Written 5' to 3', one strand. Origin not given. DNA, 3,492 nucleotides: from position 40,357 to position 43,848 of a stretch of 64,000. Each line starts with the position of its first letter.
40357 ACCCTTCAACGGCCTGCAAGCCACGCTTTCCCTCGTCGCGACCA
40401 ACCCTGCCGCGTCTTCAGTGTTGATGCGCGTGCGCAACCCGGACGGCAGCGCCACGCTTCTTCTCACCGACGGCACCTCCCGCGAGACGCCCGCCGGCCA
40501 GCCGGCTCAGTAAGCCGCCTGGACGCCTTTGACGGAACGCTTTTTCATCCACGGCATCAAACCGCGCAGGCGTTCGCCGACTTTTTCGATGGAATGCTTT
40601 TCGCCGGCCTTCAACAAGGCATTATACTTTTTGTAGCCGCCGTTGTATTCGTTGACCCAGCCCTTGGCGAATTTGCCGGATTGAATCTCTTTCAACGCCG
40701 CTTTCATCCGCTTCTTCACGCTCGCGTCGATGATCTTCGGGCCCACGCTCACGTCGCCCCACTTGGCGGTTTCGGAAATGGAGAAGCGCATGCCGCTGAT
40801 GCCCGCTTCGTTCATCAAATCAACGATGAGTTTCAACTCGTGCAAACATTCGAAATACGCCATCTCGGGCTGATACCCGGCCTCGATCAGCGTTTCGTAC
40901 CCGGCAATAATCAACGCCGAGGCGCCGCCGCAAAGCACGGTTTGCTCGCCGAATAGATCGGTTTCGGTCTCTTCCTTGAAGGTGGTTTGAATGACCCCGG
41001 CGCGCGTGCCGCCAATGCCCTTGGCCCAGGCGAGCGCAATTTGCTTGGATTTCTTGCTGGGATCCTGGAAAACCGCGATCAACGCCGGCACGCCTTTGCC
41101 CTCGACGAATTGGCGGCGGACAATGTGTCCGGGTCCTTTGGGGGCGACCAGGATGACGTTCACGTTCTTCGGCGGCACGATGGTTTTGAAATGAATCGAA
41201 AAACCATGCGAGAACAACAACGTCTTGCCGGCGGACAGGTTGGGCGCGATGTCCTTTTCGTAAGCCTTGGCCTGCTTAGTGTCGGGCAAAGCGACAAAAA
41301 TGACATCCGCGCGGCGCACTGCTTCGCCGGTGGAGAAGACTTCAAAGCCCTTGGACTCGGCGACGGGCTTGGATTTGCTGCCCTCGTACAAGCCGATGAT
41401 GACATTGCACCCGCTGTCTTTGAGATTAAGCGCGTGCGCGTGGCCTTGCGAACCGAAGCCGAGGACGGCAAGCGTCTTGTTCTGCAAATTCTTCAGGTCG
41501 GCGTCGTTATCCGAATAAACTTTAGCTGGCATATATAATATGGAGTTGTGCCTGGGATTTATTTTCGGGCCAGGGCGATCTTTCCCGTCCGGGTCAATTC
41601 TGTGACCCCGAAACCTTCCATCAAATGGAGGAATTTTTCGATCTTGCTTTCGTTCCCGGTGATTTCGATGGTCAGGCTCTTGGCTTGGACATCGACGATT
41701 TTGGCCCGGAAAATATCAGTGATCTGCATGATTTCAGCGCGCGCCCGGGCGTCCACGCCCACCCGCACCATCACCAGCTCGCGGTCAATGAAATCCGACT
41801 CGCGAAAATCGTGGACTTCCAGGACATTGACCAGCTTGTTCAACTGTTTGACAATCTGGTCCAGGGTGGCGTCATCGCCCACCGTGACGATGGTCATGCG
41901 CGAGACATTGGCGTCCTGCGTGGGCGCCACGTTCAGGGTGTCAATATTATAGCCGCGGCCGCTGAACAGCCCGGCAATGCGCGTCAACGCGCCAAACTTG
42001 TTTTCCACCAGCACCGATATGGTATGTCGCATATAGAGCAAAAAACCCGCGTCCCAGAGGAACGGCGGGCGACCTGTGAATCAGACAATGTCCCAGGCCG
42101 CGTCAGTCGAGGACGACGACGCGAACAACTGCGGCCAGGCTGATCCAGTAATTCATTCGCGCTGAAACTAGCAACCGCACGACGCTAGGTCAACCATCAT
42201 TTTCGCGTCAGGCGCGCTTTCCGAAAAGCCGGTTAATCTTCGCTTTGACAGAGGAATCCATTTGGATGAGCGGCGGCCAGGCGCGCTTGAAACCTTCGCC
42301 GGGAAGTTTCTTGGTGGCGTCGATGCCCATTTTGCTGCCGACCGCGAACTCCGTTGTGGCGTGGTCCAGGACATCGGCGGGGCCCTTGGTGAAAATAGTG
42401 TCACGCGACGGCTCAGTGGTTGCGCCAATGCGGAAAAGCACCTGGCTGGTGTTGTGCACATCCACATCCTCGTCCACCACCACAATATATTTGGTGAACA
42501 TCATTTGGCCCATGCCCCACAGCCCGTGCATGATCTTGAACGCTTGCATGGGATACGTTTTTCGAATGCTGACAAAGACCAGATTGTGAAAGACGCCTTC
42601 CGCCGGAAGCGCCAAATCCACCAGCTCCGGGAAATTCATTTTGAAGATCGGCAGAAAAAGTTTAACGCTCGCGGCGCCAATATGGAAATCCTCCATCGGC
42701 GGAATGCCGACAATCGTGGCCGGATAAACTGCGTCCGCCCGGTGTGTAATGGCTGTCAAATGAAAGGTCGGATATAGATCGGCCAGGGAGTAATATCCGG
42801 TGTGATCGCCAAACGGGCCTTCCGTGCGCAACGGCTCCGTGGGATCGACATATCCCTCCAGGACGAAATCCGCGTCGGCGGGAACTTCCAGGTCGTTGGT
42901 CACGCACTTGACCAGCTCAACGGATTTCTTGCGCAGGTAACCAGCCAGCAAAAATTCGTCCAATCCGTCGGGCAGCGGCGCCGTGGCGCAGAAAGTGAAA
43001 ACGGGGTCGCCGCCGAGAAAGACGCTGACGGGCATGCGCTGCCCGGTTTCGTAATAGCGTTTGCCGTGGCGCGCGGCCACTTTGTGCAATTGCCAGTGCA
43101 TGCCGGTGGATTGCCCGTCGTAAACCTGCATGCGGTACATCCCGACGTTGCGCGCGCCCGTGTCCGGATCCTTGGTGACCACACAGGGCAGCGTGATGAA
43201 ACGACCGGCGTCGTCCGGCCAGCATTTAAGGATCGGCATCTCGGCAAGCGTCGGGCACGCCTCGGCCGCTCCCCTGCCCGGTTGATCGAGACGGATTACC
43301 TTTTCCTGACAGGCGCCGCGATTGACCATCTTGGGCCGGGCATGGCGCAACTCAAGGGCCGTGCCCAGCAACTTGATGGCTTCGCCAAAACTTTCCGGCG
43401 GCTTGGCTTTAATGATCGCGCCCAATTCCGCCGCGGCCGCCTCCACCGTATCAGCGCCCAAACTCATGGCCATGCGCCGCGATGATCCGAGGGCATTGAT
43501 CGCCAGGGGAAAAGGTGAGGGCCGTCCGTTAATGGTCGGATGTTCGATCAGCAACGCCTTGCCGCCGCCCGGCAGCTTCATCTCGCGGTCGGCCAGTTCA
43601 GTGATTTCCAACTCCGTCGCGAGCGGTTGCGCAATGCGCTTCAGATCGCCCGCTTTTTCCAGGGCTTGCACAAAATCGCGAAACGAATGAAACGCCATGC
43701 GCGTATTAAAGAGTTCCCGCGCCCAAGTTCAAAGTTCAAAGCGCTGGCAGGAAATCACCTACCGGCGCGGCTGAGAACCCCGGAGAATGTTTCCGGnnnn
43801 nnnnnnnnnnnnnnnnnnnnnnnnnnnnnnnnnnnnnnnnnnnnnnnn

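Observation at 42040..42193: Val-rich 17-codon leader ORF plus intrinsic terminator upstream of ilvN-ilvC: candidate ribosome-mediated attenuation in a non-proteobacterial lineage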

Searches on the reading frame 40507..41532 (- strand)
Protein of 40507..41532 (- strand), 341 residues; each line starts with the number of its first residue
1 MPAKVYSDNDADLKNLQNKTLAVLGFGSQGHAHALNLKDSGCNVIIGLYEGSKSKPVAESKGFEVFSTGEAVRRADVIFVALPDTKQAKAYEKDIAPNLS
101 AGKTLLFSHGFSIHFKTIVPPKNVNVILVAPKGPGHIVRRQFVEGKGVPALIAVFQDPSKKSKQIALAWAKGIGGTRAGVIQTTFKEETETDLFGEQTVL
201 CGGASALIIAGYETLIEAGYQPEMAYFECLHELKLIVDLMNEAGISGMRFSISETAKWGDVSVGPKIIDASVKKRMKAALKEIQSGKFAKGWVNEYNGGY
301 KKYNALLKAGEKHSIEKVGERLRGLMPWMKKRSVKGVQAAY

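Call 6: search_protein_families(library=pfam, proteins=[window:40507-41532:-])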
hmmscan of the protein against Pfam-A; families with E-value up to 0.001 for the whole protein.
window:40507-41532:- (341 aa): 5 families
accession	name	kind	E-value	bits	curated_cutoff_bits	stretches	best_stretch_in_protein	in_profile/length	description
PF07991.19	KARI_N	-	3.1e-72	242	20.6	1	16-179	2-165/165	Acetohydroxy acid isomeroreductase, NADPH-binding domain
PF01450.25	KARI_C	-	1.3e-60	204.3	29.1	1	185-328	1-144/144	Ketol-acid reductoisomerase, C-terminal domain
PF02826.25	2-Hacid_dh_C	-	2.3e-09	37.3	25.1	1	7-89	25-106/178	D-isomer specific 2-hydroxyacid dehydrogenase, NAD binding domain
PF03807.23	F420_oxidored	-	2.1e-07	31.9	21.6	1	21-104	2-87/94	NADP oxidoreductase coenzyme F420-dependent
PF03446.21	NAD_binding_2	-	1.7e-06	28.6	21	1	21-105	2-89/161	NAD binding domain of 6-phosphogluconate dehydrogenase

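Call 31: search_protein_families(library=ncbifam, proteins=[window:40507-41532:-], max_evalue=1e-10)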
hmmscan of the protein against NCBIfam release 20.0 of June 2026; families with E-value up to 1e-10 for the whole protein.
window:40507-41532:- (341 aa): 4 families
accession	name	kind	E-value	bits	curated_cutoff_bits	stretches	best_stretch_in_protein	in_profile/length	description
NF004017.0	PRK05479.1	equivalog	4.4e-158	525.4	336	1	3-334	2-333/337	ketol-acid reductoisomerase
TIGR00465.1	ilvC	equivalog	1e-130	435.3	226.15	1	16-330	1-314/314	ketol-acid reductoisomerase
NF009940.0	PRK13403.1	equivalog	5.3e-130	433.1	406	1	4-331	2-328/335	ketol-acid reductoisomerase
NF003557.0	PRK05225.1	equivalog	1.5e-54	185.3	713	2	12-222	31-247/491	ketol-acid reductoisomerase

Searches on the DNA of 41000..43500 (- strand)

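Call 3: search_rna_families(source=window, start=41000, end=43500, threshold=evalue, max_evalue=10, show_alignments=3)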
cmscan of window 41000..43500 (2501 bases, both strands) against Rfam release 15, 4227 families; matches with E-value up to 10: 0.
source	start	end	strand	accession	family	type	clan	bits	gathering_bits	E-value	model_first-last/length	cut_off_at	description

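Call 35: build_rna_model(alignment_id=A2, structure=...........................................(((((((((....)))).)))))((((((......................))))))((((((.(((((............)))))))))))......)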
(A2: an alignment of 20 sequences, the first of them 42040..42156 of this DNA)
Model R1 built from alignment A2 (20 sequences, 141 columns); structure: as given.
model positions 120; base pairs 26; branch points 2; effective number of sequences 3.55; information 0.59 bits per position. Calibrated on 0.2 Mb of random sequence (short: E-values are rough).
structure used (alignment columns):
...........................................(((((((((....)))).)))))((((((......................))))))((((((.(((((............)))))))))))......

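Call 36: search_with_rna_model(model_id=R1, sources=[window, L001, L002, L003, L004, L005, L006, L007, L008, L009, L010, L011, L012, L013, L014, L015, L016, L017, L018, L019, L020, L021, L022, L023, L024, L025, L026, L027, L028, L029, L030, L031, L032, L033, L034, L035, L036, L037, L038, L039, L040, L041, L042, L043, L044, L045, L046, L047, L048, L049, L050, L051, L052, L053, L054, L055, L056, L057, L058, L059, L060, L061, L062, L063, L064, L065, L066, L067, L068, L069, L070, L071, L072, L073, L074, L075, L076, L077, L078, L079, L080], max_evalue=1)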
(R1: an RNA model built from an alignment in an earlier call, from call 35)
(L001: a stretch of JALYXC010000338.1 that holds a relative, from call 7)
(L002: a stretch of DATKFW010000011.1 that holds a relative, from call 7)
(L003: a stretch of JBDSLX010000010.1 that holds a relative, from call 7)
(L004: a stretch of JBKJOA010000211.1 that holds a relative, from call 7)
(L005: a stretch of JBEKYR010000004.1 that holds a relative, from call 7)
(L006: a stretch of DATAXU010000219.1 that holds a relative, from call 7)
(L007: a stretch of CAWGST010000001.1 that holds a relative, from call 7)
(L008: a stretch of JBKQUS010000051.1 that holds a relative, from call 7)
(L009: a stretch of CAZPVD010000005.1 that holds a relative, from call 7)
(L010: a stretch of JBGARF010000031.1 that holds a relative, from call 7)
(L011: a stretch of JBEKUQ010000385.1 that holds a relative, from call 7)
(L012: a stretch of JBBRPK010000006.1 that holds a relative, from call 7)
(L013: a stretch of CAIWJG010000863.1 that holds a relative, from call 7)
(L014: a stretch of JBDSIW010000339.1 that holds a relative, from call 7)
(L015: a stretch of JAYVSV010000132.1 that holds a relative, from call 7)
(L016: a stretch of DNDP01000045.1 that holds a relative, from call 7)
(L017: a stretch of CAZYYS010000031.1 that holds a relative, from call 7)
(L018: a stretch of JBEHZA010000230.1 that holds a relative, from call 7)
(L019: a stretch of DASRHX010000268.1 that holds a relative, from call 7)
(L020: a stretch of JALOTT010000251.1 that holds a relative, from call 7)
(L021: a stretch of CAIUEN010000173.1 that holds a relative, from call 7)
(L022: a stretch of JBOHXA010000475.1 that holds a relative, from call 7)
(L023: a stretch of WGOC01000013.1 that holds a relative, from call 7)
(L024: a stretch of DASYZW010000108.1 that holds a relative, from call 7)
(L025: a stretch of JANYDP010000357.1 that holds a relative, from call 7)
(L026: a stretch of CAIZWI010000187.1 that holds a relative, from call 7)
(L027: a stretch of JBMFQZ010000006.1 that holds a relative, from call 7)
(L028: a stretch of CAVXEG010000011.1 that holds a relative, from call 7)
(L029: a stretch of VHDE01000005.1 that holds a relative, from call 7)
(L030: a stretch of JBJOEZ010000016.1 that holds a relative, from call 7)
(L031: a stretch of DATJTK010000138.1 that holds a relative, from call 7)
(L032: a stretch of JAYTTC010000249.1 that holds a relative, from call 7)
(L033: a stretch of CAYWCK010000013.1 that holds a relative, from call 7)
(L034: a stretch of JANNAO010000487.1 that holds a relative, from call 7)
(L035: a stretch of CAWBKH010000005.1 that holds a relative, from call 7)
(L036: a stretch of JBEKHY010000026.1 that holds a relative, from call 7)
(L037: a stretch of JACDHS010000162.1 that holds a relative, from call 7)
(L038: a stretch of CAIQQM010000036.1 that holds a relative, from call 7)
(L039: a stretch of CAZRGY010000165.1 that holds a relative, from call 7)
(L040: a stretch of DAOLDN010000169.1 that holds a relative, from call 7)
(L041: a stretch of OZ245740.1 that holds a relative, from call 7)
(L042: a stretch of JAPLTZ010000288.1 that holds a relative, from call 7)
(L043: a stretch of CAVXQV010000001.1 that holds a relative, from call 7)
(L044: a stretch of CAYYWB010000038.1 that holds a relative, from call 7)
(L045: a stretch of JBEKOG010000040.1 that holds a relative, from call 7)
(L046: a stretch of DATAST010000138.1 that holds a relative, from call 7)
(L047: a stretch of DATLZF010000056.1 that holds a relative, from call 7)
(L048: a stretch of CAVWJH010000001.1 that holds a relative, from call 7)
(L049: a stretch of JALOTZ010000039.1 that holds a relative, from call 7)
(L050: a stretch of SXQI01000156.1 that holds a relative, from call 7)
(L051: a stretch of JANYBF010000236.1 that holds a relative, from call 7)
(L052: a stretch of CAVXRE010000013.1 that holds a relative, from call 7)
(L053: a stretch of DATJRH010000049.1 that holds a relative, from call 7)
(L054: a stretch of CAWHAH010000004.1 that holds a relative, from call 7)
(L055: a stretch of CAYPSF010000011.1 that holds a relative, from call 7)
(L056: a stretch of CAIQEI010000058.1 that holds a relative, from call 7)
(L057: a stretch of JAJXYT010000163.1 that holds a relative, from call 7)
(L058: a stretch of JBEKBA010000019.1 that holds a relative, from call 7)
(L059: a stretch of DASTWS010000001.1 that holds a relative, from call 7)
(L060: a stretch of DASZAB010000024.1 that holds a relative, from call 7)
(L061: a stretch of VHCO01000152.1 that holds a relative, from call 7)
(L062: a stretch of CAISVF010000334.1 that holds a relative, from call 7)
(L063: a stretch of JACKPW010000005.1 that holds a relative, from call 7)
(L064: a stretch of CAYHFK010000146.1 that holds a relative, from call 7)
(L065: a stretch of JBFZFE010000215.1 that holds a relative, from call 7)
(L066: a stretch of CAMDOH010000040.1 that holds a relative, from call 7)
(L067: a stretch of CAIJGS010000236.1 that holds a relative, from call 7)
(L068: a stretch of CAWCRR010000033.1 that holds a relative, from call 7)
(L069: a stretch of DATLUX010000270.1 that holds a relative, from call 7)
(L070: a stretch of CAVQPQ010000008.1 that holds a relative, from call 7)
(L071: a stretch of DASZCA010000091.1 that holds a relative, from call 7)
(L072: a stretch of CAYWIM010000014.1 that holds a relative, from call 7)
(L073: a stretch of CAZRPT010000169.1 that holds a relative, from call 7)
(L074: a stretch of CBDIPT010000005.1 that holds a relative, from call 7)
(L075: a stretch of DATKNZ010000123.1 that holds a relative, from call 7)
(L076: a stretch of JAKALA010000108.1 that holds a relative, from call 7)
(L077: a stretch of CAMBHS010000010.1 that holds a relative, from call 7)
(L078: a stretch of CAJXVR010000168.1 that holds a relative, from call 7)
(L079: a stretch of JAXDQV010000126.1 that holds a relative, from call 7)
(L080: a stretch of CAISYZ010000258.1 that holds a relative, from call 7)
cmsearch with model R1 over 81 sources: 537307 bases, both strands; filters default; matches with E-value up to 1: 27.
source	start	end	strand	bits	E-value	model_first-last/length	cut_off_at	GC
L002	2880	2995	+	110.9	1.3e-34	1-120/120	no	0.56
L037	2391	2510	+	110.4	2e-34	1-120/120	no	0.54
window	42040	42156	-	110.1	2.5e-34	1-120/120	no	0.59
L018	1459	1580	+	109.6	3.7e-34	1-120/120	no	0.55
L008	2878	2995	+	107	2.9e-33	1-120/120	no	0.58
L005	2878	2995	+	105.5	9.3e-33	1-120/120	no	0.62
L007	2877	2994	+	102.2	1.2e-31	1-120/120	no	0.65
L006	2881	2995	+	102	1.4e-31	1-120/120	no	0.59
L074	2786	2909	+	100.5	4.5e-31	1-120/120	no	0.59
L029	2833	2953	+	94.9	3.6e-29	1-120/120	no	0.57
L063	2805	2921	+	93.7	9.1e-29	1-120/120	no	0.64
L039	230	354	+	93.5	1e-28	1-120/120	no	0.58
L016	2803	2925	+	93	1.6e-28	1-120/120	no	0.63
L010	2835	2948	+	91.9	3.7e-28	1-120/120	no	0.62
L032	2630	2752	+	90.7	9.5e-28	1-120/120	no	0.59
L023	2811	2929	+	83.6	2.4e-25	1-120/120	no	0.62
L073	2800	2922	+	75.1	1.8e-22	1-120/120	no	0.72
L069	2851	2969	+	70.4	7.2e-21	1-120/120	no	0.54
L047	1062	1188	+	63.6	1.4e-18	1-120/120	no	0.62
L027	2852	2966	+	55.5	7.9e-16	1-120/120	no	0.48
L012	2879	2991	+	44.5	4.2e-12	1-120/120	no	0.53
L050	1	76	+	40.6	8.9e-11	45-120/120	5'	0.59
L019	2171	2289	+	39.9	1.5e-10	1-120/120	no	0.55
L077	2821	2940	+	35.5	4.7e-09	1-120/120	no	0.53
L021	2673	2780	+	15.4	0.029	1-120/120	no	0.5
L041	2801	2907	+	14.8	0.047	1-120/120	no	0.6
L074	6128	6199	+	14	0.088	1-120/120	no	0.42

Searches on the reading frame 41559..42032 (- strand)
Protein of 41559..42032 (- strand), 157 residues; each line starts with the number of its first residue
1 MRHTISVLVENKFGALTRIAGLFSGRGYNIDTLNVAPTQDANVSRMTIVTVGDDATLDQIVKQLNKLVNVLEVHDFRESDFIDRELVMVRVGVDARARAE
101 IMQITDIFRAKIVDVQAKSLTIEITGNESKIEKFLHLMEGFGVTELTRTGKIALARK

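Call 6: search_protein_families(library=pfam, proteins=[window:41559-42032:-])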
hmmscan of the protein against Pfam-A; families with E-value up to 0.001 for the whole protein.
window:41559-42032:- (157 aa): 5 families
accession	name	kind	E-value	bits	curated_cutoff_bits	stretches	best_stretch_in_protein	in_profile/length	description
PF10369.15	ALS_ss_C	-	7.3e-29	100.1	23.2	1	84-156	1-73/74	Small subunit of acetolactate synthase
PF22629.2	ACT_AHAS_ss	-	4.5e-23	81.6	27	1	5-72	1-67/67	AHAS small subunit-like ACT domain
PF13710.12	ACT_5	-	9.3e-15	54.6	27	1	14-73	4-62/62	ACT domain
PF01842.31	ACT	-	4.5e-14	52.3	27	1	3-68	1-65/66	ACT domain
PF13291.12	ACT_4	-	3e-06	28.2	27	1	4-74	8-79/80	ACT domain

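Call 7: find_related_loci(query=window:41559-42032:-, collection=genome_contigs, flank=3000)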
Query window:41559-42032:- (157 aa) in genome_contigs; peptide patterns used: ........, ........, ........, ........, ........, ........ (x = any residue, [..] = any of these).
600 stretches matched a pattern (row limit reached: there are more); 568 encode a relative of the query (tblastn E <= 1e-3); the best 80 are kept; 80 distinct loci.
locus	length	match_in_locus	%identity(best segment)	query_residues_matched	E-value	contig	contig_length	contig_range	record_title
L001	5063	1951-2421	85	1-157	2e-87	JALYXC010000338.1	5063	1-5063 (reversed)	MAG: Verrucomicrobiota bacterium isolate KAP bin3 SD1490-92_k127_303474, whole genome shotgun sequence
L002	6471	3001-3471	85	1-157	1e-86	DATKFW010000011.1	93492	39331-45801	MAG TPA_asm: Candidatus Baltobacteraceae bacterium isolate SMAG_U14535 k141_166572, whole genome shotgun sequence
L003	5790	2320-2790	83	1-157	2e-86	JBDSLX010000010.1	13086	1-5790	MAG: Verrucomicrobiota bacterium isolate cluster1_bin.38 k127_7579518, whole genome shotgun sequence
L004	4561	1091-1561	83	1-157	3e-86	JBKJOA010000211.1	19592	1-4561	MAG: Limisphaerales bacterium isolate ant_bin.391 k117_2945626, whole genome shotgun sequence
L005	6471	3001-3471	83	1-157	1e-85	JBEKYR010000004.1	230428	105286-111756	MAG: Verrucomicrobiota bacterium isolate SPRUCE 67 SPRUCE_67_4, whole genome shotgun sequence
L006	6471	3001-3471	84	1-157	1e-85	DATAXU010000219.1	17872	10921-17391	MAG TPA_asm: Verrucomicrobiia bacterium isolate SMAG_U5661 k141_1124804, whole genome shotgun sequence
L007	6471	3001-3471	82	1-157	2e-85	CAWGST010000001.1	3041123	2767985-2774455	MAG: uncultured Verrucomicrobiae bacterium isolate MFD05580.bin.1.36 genome assembly, contig: contig_2078, whole genome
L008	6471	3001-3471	83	1-157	5e-85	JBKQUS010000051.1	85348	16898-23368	MAG: Limisphaerales bacterium isolate SEr2D2E2F__bin_178 SEr2D2E2F_000000083132, whole genome shotgun sequence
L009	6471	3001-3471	80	1-157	9e-85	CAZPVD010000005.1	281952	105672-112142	MAG TPA_asm: uncultured Verrucomicrobiota bacterium isolate binchicken_co185_72 genome assembly, contig: NODE_37_length_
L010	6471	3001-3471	80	1-157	1e-83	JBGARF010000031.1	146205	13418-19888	MAG: Limisphaerales bacterium isolate MAG_MBR_H10.46 MBRH10-46_opera_contig_479, whole genome shotgun sequence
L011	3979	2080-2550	83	1-157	4e-84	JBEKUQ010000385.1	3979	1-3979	MAG: Verrucomicrobiota bacterium isolate SPRUCE 585 SPRUCE_585_385, whole genome shotgun sequence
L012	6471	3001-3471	80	1-157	8e-84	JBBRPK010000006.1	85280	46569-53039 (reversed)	MAG: Verrucomicrobiota bacterium isolate La1_metabat2.433 LA1C_B2.433_k141_1201091L_85280_cov_22.1770, whole genome shot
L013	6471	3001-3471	79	1-157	9e-84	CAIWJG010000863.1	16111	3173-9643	MAG: uncultured Verrucomicrobia subdivision 3 bacterium isolate Ki1-2-7m_bin-117 genome assembly, contig: bin-117:863/99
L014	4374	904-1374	81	1-157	1e-83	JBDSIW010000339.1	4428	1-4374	MAG: Verrucomicrobiota bacterium isolate cluster1_bin.308 k127_3489842, whole genome shotgun sequence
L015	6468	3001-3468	81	1-156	1e-83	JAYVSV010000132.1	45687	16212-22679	MAG: Verrucomicrobiota bacterium isolate GL74_DN_metabat_45 GL74_DN_metabat_45_131, whole genome shotgun sequence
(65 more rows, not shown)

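Call 31: search_protein_families(library=ncbifam, proteins=[window:41559-42032:-], max_evalue=1e-10)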
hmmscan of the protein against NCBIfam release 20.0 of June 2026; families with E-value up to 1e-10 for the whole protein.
window:41559-42032:- (157 aa): 5 families
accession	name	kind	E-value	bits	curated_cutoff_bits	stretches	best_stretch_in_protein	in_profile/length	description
NF008864.0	PRK11895.1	equivalog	1.6e-65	219.8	119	1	1-157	2-158/164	acetolactate synthase small subunit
TIGR00119.1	acolac_sm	equivalog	1.4e-59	200.6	56.9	1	1-156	1-156/158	acetolactate synthase small subunit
NF005233.0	PRK06737.1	equivalog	2.7e-14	53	102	1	1-74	1-74/76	ACT domain-containing protein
NF006036.0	PRK08178.1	equivalog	2.8e-14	52.9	128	1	4-79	16-90/102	acetolactate synthase small subunit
NF010078.0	PRK13562.1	equivalog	6.6e-12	45.2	96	1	1-76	1-77/84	ACT domain-containing protein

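Call 54: find_encoding_contigs(protein=window:41562-42032:-, flank=1000, max_places=4)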
Protein window:41562-42032:- (157 aa): 3 contigs read that carry it; 2 places shown.
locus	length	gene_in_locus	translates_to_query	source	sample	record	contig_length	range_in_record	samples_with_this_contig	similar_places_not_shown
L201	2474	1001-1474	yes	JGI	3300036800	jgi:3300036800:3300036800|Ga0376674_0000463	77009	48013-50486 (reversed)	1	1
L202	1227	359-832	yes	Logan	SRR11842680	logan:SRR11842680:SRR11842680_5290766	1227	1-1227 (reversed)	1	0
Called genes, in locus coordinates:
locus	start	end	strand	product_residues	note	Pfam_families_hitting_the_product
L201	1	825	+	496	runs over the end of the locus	PF20695:UbiD_N, PF01977:UbiD, PF20696:UbiD_C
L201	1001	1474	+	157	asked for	PF01842:ACT, PF13291:ACT_4 (weak), PF22629:ACT_AHAS_ss, PF13710:ACT_5, PF10369:ALS_ss_C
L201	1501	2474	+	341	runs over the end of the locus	PF02826:2-Hacid_dh_C, PF03446:NAD_binding_2 (weak), PF03807:F420_oxidored (weak), PF07991:KARI_N, PF01450:KARI_C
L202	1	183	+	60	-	?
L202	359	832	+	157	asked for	PF01842:ACT, PF13291:ACT_4 (weak), PF22629:ACT_AHAS_ss, PF13710:ACT_5, PF10369:ALS_ss_C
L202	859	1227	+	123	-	?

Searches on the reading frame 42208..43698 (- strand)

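Call 6: search_protein_families(library=pfam, proteins=[window:42208-43698:-])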
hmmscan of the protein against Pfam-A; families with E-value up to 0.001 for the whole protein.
window:42208-43698:- (496 aa): 3 families
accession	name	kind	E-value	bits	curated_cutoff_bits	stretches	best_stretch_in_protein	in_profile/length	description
PF01977.22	UbiD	-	1.6e-79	266.3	23.3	1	148-333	20-206/206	3-octaprenyl-4-hydroxybenzoate carboxy-lyase Rift-related domain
PF20696.2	UbiD_C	-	5e-39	133.7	24.2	1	340-461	3-127/127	3-octaprenyl-4-hydroxybenzoate carboxy-lyase C-terminal domain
PF20695.2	UbiD_N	-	4e-18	65.7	24.3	1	11-87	2-70/78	3-octaprenyl-4-hydroxybenzoate carboxy-lyase N-terminal domain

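Call 31: search_protein_families(library=ncbifam, proteins=[window:42208-43698:-], max_evalue=1e-10)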
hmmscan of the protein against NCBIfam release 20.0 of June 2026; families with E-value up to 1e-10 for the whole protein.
window:42208-43698:- (496 aa): 7 families
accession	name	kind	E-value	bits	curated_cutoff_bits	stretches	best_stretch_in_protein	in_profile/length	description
TIGR03701.1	mena_SCO4490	equivalog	1e-174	581.4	495.9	1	8-456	1-433/433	menaquinone biosynthesis decarboxylase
TIGR00148.1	TIGR00148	subfamily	6.9e-133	443.5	244.85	1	6-464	1-438/438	UbiD family decarboxylase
NF008175.0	PRK10922.1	equivalog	6.9e-114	381.1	788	1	1-493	4-486/497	4-hydroxy-3-polyprenylbenzoate decarboxylase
NF041204.1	VdcC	exception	1.2e-59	202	650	1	4-468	2-442/467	non-oxidative hydroxyarylic acid decarboxylases subunit C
TIGR02724.1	phenyl_P_beta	equivalog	1.7e-36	125.6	468.95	1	151-448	119-423/472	phenylphosphate carboxylase subunit beta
TIGR02723.1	phenyl_P_alpha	equivalog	6.1e-36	124.1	564.6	1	5-449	9-427/485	phenylphosphate carboxylase subunit alpha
NF041219.1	BagN_FevL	exception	2.1e-32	112.3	1000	1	3-340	17-334/502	bagremycin/ferroverdin biosynthesis UbiD family decarboxylase BagN/FevL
